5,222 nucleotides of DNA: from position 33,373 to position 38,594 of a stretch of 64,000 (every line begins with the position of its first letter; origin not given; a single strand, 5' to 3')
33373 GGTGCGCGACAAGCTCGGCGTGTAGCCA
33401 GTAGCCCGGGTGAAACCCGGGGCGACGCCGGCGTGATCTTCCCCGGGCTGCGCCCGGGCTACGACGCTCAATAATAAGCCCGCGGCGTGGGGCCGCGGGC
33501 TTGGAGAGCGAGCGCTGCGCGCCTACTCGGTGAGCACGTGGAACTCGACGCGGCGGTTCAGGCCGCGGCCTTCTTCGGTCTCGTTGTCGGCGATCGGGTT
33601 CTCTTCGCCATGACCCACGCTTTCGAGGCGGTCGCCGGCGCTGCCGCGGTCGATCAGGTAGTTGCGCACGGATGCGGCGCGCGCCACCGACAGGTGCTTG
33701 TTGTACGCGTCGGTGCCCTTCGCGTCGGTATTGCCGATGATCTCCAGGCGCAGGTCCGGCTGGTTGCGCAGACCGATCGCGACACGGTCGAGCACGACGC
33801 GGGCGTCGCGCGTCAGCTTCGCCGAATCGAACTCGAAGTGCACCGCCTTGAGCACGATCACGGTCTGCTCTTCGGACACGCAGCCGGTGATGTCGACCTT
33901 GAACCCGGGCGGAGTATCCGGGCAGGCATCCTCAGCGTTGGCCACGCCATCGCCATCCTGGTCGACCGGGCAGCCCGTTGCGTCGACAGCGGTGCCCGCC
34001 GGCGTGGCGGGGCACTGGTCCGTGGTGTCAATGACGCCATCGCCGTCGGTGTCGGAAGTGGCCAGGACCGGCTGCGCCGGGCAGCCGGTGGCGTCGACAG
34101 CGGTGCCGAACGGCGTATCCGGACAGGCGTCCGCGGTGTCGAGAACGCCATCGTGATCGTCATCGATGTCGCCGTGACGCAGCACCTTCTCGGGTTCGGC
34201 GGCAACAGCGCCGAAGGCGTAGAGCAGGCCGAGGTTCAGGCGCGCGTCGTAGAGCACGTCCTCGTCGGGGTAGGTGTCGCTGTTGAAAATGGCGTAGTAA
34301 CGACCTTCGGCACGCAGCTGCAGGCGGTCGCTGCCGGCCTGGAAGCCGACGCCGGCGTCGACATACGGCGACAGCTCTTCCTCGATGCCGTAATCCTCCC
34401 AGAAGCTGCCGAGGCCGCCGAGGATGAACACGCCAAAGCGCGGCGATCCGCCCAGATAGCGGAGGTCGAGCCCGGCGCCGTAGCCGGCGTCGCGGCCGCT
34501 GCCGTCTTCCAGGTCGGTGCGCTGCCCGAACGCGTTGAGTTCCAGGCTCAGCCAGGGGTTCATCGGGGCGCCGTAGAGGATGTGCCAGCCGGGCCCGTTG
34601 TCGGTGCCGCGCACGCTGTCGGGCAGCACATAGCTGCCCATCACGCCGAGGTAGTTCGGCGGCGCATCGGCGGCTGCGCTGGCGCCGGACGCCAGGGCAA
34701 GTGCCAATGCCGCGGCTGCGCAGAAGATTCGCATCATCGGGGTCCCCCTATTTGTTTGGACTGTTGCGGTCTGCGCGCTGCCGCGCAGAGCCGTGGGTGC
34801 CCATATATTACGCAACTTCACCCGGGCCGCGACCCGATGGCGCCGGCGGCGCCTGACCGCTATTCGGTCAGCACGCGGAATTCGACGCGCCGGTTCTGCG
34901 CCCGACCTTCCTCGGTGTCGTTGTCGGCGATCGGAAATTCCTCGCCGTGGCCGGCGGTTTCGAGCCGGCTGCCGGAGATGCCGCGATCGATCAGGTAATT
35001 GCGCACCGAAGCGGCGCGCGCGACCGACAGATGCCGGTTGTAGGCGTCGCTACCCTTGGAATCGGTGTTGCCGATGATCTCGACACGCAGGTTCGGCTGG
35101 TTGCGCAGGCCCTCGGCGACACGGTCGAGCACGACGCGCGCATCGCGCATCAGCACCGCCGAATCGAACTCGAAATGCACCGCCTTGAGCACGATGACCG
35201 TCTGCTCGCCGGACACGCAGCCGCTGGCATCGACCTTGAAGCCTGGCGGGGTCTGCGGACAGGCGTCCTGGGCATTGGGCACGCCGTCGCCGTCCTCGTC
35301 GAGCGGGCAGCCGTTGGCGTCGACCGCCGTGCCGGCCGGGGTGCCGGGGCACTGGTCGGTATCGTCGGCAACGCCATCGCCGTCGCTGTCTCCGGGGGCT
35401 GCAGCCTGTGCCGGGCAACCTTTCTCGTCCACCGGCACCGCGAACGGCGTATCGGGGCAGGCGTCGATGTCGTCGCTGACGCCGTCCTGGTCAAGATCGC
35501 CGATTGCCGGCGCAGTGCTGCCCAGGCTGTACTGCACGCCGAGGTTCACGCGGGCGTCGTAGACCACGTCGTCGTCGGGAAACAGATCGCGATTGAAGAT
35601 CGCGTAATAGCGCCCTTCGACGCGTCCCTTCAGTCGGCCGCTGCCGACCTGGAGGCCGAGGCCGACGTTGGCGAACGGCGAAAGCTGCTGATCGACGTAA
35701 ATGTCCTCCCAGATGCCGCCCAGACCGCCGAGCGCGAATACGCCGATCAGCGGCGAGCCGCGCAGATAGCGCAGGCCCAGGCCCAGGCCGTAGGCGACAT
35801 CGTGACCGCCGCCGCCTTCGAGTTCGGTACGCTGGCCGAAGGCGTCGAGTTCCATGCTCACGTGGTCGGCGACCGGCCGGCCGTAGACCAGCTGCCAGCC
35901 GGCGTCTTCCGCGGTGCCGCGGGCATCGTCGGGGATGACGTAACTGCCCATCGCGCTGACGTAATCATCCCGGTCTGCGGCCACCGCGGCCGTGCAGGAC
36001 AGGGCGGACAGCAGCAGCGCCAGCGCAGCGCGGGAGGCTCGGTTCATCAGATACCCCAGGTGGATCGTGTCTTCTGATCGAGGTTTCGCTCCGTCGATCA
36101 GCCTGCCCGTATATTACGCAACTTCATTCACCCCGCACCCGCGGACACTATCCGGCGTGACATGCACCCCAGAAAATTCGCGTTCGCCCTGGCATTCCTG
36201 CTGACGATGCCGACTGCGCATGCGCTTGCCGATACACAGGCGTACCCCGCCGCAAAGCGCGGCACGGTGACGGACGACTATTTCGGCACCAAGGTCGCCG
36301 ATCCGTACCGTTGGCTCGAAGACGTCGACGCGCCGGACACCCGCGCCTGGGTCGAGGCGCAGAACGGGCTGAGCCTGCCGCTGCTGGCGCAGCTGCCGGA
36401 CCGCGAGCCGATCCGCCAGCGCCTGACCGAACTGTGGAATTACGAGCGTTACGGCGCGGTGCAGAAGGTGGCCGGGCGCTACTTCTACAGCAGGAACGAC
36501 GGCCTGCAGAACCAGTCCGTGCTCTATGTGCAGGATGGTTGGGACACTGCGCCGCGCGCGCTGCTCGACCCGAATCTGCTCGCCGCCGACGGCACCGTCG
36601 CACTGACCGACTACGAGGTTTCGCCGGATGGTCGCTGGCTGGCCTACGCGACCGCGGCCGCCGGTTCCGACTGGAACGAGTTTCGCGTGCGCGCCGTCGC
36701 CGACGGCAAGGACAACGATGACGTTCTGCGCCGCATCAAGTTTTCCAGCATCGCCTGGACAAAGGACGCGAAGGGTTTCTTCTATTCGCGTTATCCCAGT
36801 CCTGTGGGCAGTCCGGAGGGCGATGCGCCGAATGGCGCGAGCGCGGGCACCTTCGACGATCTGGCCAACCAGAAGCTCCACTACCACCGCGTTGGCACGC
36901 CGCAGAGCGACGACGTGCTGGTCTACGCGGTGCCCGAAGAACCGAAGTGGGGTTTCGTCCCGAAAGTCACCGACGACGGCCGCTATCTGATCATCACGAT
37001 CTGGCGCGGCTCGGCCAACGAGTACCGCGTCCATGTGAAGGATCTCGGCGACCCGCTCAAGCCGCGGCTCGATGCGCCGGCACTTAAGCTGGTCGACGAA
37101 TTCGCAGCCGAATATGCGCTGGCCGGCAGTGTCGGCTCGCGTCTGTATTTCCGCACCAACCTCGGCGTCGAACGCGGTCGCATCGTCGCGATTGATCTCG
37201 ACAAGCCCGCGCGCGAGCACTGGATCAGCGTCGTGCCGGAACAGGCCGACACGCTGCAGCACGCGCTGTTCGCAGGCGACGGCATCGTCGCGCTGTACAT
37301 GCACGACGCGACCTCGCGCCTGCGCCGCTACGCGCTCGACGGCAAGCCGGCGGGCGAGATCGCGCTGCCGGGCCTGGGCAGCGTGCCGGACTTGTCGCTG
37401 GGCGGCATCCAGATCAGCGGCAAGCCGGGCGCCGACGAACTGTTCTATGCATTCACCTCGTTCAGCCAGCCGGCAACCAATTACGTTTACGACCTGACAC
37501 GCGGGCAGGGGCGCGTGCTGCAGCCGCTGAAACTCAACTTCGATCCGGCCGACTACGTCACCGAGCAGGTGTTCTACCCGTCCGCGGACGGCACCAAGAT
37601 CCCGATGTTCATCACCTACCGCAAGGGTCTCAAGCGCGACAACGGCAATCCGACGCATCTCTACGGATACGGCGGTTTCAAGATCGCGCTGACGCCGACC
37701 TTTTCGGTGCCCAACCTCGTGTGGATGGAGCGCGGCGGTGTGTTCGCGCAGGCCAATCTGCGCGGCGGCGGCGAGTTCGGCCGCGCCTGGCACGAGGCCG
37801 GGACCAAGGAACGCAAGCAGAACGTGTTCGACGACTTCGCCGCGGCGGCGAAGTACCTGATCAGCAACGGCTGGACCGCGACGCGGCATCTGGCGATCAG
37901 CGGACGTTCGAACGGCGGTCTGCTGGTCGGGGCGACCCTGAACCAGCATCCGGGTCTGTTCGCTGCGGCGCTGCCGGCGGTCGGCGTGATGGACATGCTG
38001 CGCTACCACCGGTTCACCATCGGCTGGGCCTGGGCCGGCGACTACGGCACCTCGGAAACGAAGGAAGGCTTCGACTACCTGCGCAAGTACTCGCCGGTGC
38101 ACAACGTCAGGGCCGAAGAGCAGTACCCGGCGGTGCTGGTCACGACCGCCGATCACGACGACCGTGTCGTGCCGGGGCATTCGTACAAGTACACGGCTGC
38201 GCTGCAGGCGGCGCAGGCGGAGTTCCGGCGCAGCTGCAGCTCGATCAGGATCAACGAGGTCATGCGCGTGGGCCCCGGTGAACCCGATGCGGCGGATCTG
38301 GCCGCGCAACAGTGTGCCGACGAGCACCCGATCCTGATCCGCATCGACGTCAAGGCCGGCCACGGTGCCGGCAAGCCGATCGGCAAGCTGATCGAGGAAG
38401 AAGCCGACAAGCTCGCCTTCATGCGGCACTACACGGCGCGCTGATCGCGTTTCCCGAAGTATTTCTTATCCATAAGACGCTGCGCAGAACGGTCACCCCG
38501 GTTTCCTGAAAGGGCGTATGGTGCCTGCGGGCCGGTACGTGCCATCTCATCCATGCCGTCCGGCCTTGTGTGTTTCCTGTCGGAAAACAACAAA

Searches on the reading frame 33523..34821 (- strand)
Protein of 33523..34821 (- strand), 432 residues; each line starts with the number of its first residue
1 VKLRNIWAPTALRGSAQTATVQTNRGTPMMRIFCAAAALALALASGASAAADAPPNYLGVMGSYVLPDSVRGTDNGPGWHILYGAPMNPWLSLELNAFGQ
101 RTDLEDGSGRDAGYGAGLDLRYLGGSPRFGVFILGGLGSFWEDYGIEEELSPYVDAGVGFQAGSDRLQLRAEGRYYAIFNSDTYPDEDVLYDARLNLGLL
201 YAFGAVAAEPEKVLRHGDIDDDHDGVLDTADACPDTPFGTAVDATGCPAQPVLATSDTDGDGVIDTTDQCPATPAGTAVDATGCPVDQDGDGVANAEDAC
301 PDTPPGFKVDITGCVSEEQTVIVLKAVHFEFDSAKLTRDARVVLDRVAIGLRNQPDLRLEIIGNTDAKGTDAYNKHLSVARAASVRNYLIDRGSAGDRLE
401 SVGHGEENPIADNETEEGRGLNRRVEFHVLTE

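Call 31: search_protein_families(library=pfam, proteins=[window:33523-34821:-], max_evalue=0.001)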
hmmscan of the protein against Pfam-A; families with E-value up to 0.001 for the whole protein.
window:33523-34821:- (432 aa): 4 families
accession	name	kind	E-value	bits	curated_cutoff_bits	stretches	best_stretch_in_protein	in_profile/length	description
PF00691.25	OmpA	-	1.4e-20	73.9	27.2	1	329-423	2-98/98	OmpA family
PF13505.12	OMP_b-brl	-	1.2e-09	39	28.7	1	36-203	2-175/175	Outer membrane protein beta-barrel domain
PF02412.23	TSP_3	-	3e-09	36.8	25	0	256-274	14-32/36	Thrombospondin type 3 repeat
PF05359.17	DUF748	-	0.00015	20.4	50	1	324-373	878-928/1037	Domain of Unknown Function (DUF748)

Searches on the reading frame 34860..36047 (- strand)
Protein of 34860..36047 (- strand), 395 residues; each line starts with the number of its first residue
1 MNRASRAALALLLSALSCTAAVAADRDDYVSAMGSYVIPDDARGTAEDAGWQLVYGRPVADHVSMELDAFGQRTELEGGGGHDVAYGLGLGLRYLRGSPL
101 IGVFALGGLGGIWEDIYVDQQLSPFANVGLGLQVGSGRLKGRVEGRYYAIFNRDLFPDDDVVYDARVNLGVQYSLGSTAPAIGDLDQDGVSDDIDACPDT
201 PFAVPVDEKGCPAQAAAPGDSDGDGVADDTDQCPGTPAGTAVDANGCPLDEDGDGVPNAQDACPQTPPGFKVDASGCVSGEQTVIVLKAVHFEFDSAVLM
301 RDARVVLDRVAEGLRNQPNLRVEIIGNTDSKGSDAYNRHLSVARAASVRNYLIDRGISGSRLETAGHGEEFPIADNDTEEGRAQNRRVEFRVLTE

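Call 31: search_protein_families(library=pfam, proteins=[window:34860-36047:-], max_evalue=0.001)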
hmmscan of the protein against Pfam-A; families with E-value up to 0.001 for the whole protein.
window:34860-36047:- (395 aa): 4 families
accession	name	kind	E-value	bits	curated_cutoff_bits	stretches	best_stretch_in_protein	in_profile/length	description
PF00691.25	OmpA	-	4.3e-23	81.9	27.2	1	292-386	2-98/98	OmpA family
PF02412.23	TSP_3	-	2.7e-10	40.2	25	1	247-267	12-32/36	Thrombospondin type 3 repeat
PF05359.17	DUF748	-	0.00044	18.8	50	0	287-331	878-922/1037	Domain of Unknown Function (DUF748)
PF13505.12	OMP_b-brl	-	0.00068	20.3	28.7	0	11-173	2-173/175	Outer membrane protein beta-barrel domain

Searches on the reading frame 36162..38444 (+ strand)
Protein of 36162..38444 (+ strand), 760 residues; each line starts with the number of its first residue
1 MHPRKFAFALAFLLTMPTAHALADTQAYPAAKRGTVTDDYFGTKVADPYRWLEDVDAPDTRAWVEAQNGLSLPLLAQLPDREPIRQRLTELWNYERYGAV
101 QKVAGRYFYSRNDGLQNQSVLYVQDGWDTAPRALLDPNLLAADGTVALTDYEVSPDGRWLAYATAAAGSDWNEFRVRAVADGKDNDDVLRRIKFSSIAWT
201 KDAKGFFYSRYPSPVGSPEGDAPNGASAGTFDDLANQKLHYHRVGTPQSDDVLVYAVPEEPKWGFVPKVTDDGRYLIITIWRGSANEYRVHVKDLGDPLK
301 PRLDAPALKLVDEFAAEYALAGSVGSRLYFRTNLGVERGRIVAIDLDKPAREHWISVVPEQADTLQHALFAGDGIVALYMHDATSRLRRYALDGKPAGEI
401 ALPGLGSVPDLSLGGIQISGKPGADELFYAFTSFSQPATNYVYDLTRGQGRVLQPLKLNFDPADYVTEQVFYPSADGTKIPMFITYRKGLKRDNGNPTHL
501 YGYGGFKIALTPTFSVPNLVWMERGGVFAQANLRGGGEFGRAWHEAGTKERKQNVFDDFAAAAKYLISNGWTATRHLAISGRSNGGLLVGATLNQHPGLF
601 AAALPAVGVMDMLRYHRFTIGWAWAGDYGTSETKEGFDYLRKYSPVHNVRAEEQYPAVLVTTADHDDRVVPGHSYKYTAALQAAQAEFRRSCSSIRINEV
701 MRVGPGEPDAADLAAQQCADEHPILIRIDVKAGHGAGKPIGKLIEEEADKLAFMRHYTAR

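Call 8: search_protein_families(library=pfam, proteins=[window:36162-38444:+], max_evalue=0.01)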
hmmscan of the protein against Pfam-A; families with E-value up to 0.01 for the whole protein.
window:36162-38444:+ (760 aa): 2 families
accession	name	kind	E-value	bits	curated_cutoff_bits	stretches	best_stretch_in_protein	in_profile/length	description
PF02897.21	Peptidase_S9_N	-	6.7e-112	374.7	24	1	29-454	2-412/414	Prolyl oligopeptidase, N-terminal beta-propeller domain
PF00326.27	Peptidase_S9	-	1.1e-56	192.2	22.6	1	513-688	2-177/213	Prolyl oligopeptidase family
